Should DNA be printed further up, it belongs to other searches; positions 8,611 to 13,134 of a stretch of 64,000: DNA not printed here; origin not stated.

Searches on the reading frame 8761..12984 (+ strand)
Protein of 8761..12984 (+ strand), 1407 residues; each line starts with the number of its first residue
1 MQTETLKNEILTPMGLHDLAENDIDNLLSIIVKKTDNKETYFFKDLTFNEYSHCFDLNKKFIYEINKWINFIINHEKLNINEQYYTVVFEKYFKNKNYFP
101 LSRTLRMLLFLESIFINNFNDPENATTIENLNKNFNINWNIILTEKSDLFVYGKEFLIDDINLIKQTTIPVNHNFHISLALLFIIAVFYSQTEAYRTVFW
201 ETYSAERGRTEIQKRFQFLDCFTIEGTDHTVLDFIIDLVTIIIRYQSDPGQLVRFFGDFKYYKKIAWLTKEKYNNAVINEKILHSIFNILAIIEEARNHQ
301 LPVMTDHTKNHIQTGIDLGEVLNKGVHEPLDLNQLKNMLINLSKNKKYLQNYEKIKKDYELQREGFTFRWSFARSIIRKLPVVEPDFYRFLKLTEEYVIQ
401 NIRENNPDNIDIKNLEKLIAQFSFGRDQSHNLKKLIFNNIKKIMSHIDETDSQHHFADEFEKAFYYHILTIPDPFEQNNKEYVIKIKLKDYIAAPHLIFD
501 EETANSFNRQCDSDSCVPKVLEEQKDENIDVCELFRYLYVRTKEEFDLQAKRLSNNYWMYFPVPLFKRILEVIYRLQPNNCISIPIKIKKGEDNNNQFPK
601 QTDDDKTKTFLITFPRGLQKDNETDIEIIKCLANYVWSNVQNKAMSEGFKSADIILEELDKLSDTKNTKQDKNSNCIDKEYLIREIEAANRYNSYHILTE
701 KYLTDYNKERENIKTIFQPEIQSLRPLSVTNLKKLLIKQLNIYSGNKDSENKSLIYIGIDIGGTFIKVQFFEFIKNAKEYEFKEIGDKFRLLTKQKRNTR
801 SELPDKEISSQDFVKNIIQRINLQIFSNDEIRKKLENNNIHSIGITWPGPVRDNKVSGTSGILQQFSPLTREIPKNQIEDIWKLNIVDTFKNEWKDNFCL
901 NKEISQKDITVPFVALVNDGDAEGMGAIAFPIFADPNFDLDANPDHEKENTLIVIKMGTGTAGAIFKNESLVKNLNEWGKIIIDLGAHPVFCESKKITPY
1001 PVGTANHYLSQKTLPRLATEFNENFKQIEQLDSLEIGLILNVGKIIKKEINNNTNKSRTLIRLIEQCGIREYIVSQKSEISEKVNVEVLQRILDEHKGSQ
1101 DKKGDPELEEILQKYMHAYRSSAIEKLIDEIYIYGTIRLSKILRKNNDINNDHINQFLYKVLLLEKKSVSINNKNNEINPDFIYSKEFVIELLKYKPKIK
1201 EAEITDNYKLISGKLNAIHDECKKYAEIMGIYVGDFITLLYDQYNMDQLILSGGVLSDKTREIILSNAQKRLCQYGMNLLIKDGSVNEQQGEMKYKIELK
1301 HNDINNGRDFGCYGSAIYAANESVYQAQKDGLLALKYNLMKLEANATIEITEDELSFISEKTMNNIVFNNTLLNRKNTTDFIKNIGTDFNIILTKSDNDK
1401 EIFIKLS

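Call 5: search_protein_families(library=pfam, proteins=[window:8761-12984:+], max_evalue=0.01)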
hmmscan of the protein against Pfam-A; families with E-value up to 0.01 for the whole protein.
window:8761-12984:+ (1407 aa): 0 families

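Call 6: search_protein_families(library=padloc, proteins=[window:8761-12984:+], max_evalue=0.01)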
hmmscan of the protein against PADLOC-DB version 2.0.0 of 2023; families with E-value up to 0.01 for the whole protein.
window:8761-12984:+ (1407 aa): 0 families

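Call 7: search_protein_families(library=ncbifam, proteins=[window:8761-12984:+], max_evalue=1)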
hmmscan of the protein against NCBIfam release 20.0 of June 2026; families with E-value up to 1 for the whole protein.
window:8761-12984:+ (1407 aa): 3 families
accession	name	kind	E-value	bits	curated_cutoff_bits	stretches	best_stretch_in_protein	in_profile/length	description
NF045942.1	PolPhglucPhase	equivalog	0.051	13.3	250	1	902-984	88-157/242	polyphosphate--glucose phosphotransferase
NF009842.0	PRK13317.1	equivalog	0.39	10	234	0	756-777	4-25/277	type II pantothenate kinase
TIGR00744.1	ROK_glcA_fam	subfamily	0.6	9.3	260.35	0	950-980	124-154/318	ROK family glucokinase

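Call 8: search_solved_structures(query=window:8761-12984:+, max_evalue=1, show_alignments=2)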
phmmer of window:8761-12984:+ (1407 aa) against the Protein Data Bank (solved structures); distinct sequences matched with E-value up to 1: 0.

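Call 9: find_homologous_proteins(query=window:8761-12984:+)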
Query window:8761-12984:+ (1407 aa): 1 proteins with E <= 0.001 among 8000 candidates.
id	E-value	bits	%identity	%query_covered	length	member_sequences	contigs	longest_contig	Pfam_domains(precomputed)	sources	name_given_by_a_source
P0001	0.0e+0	3158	100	100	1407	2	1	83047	-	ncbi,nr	ncbi:hypothetical protein JXQ31_05375 [candidate division KSB1 bacterium]|nr:hypothetical protein [c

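Call 29: search_protein_representatives(protein=window:8761-12360:+)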
Query: 1200 residues. Proteins with E-value up to 0.001 (for the whole library): 116; up to 1e-10: 81; up to 1e-30: 41. The best 116 are listed.
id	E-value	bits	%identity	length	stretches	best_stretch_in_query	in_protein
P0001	0.0e+00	2696.1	100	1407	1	1-1200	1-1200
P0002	1.3e-157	543.1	73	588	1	833-1198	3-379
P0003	9.2e-144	497.2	37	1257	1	23-1148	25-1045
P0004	2.3e-105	370.1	34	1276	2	420-1144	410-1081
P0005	1.6e-93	330.8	33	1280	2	402-1150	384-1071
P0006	3.5e-86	306.5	35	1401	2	535-1145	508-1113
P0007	1.9e-83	297.5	36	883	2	418-922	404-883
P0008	1.7e-82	294.3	32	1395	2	358-1147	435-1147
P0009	7.1e-82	292.3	36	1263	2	423-1044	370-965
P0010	3.8e-81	289.9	34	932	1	363-1154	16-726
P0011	3.5e-80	286.7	37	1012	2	392-1072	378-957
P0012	1.0e-78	281.8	34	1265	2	463-1143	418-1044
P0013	2.3e-75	270.7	34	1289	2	50-679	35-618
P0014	2.6e-69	250.7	35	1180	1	18-1042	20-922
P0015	5.2e-62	226.5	36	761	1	570-1145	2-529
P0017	2.9e-57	210.8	33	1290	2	458-1094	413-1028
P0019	2.1e-55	204.6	33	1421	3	554-1118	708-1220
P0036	8.1e-37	143.1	30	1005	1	461-1171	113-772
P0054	1.3e-21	92.7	35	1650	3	805-1042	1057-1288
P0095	1.4e-07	46.2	34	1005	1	840-1021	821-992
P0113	3.6e-05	38.3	30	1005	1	837-1022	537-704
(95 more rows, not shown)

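Call 35: find_homologous_proteins(query=A1, max_evalue=1e-10)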
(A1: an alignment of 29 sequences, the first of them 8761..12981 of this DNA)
Query A1 (29 sequences) (1407 aa, profile of the alignment): 1 proteins with E <= 1e-10 among 8000 candidates.
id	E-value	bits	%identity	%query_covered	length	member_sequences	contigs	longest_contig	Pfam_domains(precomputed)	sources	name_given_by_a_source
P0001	0.0e+0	1181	100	100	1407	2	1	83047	-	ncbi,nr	ncbi:hypothetical protein JXQ31_05375 [candidate division KSB1 bacterium]|nr:hypothetical protein [c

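Call 38: find_related_loci(query=A2, collection=genome_contigs, flank=10000)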
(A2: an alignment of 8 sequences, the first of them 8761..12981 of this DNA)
Query A2 (1407 aa) in genome_contigs; peptide patterns used: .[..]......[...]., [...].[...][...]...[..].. (x = any residue, [..] = any of these).
600 stretches matched a pattern (row limit reached: there are more); 4 encode a relative of the query (tblastn E <= 1e-3); 4 distinct loci.
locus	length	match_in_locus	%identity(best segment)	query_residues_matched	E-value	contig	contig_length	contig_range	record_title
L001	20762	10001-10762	26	748-1031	4e-18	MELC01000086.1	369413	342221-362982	MAG: Acidobacteria bacterium RIFCSPLOWO2_12_FULL_66_21 rifcsplowo2_12_scaffold_81, whole genome shotgun sequence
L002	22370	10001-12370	22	178-1094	3e-11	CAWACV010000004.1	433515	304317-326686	MAG: uncultured Gammaproteobacteria bacterium isolate MFD00905.bin.3.183 genome assembly, contig: contig_490, whole geno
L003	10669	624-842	33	758-854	4e-6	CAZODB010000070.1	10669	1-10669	MAG TPA_asm: uncultured Herbinix sp. isolate SRP294416_co2_143 genome assembly, contig: NODE_8959_length_10669_cov_10.76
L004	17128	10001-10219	33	758-854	4e-6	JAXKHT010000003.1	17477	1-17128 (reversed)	MAG: Acutalibacteraceae bacterium isolate DOME_MAG_996 996_C0117_k141_3075, whole genome shotgun sequence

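Call 47: search_protein_families(library=pfam, alignment_id=A1, max_evalue=0.01)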
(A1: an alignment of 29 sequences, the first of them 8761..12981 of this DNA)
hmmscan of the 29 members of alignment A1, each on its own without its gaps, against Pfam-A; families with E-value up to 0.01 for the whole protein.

A. member 1, window:8761-12981:+ (1407 aa): 0 families

B. families by the number of members that match (of 29 scanned): 3 families
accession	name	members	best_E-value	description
PF00480.26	ROK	11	2.9e-07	ROK family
PF00349.27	Hexokinase_1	1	0.00039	Hexokinase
PF03887.19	YfbU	1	0.0085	YfbU domain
